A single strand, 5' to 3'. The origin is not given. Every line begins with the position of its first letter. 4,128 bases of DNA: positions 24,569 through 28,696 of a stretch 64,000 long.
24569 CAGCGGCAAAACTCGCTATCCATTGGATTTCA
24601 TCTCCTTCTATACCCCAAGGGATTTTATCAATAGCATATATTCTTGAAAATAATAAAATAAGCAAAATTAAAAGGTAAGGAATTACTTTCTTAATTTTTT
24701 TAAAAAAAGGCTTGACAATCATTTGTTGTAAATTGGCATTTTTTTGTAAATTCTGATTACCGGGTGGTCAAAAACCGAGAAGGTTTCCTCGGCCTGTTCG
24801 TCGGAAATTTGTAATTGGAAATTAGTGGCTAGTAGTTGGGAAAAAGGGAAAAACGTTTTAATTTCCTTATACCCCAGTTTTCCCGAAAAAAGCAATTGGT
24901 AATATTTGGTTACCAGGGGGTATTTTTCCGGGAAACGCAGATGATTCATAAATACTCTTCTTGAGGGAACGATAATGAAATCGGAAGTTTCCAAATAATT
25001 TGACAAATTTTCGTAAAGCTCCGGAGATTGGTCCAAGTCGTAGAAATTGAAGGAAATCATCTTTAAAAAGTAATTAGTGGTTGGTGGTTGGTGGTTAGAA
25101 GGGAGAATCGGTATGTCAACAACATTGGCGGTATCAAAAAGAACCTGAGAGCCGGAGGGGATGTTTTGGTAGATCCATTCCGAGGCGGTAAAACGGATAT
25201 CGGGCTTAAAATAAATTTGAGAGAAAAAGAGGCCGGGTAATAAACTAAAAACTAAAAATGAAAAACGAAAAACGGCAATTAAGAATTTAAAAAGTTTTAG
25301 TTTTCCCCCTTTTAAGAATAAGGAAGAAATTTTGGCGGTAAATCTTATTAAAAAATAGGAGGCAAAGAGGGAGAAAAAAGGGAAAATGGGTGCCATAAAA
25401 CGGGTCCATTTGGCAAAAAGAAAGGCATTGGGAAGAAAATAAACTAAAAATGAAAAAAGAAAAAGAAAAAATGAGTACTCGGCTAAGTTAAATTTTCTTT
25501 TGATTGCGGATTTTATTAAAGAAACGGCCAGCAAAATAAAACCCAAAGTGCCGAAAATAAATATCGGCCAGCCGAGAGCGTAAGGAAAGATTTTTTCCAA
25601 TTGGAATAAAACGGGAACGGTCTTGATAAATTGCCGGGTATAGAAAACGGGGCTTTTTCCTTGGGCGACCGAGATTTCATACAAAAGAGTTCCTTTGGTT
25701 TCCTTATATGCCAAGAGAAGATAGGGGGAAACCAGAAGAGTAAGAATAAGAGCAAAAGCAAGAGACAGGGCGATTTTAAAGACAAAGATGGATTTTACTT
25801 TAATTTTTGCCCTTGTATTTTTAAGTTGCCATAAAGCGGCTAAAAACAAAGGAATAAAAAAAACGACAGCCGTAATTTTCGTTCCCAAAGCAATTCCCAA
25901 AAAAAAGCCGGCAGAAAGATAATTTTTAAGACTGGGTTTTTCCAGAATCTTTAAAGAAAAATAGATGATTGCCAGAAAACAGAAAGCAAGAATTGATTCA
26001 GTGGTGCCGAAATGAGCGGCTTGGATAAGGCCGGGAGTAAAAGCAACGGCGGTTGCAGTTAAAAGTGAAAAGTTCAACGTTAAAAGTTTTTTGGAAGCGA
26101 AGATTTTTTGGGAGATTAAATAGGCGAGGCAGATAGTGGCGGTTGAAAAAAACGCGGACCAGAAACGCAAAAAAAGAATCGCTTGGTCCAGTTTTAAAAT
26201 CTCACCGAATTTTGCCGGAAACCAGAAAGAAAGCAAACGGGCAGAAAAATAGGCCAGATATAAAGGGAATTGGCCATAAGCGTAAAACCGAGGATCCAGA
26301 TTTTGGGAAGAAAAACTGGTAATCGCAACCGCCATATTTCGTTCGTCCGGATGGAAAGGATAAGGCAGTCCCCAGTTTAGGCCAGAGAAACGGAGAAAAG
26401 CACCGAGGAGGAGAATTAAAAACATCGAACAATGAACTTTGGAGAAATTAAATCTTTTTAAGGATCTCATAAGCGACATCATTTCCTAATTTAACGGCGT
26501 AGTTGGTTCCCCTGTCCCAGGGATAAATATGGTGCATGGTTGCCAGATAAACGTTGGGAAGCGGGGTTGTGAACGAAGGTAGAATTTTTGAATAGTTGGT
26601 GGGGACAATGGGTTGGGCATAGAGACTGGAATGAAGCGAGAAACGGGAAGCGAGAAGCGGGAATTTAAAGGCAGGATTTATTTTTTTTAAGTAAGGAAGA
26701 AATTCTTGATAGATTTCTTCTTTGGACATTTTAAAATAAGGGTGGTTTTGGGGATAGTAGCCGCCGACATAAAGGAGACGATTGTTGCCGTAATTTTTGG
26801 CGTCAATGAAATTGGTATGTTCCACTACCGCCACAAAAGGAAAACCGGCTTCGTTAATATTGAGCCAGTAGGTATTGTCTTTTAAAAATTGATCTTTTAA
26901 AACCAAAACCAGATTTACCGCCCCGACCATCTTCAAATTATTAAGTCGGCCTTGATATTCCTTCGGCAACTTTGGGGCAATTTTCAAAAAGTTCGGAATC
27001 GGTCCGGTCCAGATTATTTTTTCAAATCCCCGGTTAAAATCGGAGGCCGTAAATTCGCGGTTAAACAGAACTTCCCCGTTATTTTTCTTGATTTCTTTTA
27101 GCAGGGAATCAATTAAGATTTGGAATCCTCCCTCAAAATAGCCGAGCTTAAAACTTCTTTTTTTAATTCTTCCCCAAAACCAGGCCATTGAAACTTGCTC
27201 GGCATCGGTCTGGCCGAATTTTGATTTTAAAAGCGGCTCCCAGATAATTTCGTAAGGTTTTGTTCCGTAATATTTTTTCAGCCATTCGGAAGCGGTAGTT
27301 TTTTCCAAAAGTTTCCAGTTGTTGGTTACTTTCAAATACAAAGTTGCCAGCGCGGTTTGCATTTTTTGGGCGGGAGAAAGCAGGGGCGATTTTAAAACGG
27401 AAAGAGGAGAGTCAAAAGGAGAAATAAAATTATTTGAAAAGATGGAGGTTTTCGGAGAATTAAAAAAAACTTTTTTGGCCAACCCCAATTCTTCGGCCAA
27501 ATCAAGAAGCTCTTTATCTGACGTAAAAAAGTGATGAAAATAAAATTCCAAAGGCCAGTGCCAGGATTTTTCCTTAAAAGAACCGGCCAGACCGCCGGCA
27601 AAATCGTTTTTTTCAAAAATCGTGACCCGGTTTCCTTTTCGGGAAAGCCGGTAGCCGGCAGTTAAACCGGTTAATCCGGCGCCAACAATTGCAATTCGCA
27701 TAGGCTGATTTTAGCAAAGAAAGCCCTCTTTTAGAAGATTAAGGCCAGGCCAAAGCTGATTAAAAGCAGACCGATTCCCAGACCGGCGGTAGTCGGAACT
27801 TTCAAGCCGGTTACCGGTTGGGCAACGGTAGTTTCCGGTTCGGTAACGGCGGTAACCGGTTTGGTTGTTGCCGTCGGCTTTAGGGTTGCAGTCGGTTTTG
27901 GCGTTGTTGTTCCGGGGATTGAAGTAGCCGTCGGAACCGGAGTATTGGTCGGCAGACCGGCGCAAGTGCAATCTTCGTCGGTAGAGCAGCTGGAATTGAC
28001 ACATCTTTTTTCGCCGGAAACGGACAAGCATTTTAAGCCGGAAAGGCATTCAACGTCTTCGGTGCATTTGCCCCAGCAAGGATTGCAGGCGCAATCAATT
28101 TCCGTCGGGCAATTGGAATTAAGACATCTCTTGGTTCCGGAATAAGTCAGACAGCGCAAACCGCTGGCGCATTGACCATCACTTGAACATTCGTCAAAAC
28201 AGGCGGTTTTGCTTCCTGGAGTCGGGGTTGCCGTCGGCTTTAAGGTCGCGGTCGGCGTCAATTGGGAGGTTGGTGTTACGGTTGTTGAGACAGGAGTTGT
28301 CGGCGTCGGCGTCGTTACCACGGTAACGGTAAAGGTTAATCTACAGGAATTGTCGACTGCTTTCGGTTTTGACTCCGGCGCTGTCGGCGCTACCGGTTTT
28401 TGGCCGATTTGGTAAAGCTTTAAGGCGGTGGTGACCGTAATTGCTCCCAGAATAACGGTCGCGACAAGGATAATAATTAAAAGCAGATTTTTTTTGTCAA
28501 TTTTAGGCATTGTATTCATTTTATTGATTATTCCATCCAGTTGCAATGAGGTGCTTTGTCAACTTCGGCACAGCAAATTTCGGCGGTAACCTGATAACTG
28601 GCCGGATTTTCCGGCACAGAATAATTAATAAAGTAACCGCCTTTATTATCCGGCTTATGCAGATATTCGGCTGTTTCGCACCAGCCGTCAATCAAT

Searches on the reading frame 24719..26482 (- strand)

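Call 7: search_protein_families(library=pfam, proteins=[window:24719-26482:-], max_evalue=0.01)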
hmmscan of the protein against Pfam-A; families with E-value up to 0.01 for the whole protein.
window:24719-26482:- (587 aa): 2 families
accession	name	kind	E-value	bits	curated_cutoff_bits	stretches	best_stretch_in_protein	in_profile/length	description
PF13231.12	PMT_2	-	1.9e-10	41.6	26.1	1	100-243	19-153/160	Dolichyl-phosphate-mannose-protein mannosyltransferase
PF02366.24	PMT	-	1e-07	32.2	22.7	1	86-247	66-227/245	Dolichyl-phosphate-mannose-protein mannosyltransferase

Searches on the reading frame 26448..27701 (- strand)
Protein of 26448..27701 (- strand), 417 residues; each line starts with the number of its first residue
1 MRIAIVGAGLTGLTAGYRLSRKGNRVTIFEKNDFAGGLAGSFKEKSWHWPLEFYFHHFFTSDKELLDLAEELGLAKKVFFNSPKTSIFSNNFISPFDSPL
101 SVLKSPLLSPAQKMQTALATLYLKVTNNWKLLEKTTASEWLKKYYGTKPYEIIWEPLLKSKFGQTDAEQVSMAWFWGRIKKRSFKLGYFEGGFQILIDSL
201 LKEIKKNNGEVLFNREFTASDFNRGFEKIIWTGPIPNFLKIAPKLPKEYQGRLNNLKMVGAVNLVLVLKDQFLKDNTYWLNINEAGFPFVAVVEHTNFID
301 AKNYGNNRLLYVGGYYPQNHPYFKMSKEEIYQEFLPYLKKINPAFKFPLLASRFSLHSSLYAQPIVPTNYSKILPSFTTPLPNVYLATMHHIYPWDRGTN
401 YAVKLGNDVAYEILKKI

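Call 7: search_protein_families(library=pfam, proteins=[window:26448-27701:-], max_evalue=0.01)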
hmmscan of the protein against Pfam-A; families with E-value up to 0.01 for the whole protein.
window:26448-27701:- (417 aa): 9 families
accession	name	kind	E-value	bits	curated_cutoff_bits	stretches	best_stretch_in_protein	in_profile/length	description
PF01593.30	Amino_oxidase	-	4.2e-26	92.7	19.8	1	10-414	1-443/443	Flavin containing amine oxidoreductase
PF13450.12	NAD_binding_8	-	4.4e-14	53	21.9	1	5-72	1-68/68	NAD(P)-binding Rossmann-like domain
PF01266.30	DAO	-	3.9e-09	36.9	27.9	1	2-37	1-37/353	FAD dependent oxidoreductase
PF12831.13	FAD_oxidored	-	5.3e-05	23.1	27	1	3-39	2-38/416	FAD dependent oxidoreductase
PF00890.30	FAD_binding_2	-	9.8e-05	22.1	20.4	1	3-37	2-36/414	FAD binding domain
PF01946.23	Thi4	-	0.00035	20.3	26.2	1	3-37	20-55/235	Thi4 family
PF00070.33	Pyr_redox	-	0.00037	21.4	22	1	2-33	1-32/82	Pyridine nucleotide-disulphide oxidoreductase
PF01494.25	FAD_binding_3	-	0.002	17.8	22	1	3-32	4-33/349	FAD binding domain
PF07992.20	Pyr_redox_2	-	0.0057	16.5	26.1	1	2-32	2-33/291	Pyridine nucleotide-disulphide oxidoreductase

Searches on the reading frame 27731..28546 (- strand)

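Call 4: search_protein_families(library=pfam, proteins=[window:27731-28546:-], max_evalue=0.1)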
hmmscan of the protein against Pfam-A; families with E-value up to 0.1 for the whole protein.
window:27731-28546:- (271 aa): 1 family
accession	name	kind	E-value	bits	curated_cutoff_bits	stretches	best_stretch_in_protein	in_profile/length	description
PF00095.26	WAP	-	0.0095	16.6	20.8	1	108-142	6-39/41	WAP-type (Whey Acidic Protein) 'four-disulfide core'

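Call 27: search_protein_families(library=ncbifam, proteins=[window:27731-28546:-], max_evalue=0.01)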
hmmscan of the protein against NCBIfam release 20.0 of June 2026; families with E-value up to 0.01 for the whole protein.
window:27731-28546:- (271 aa): 0 families
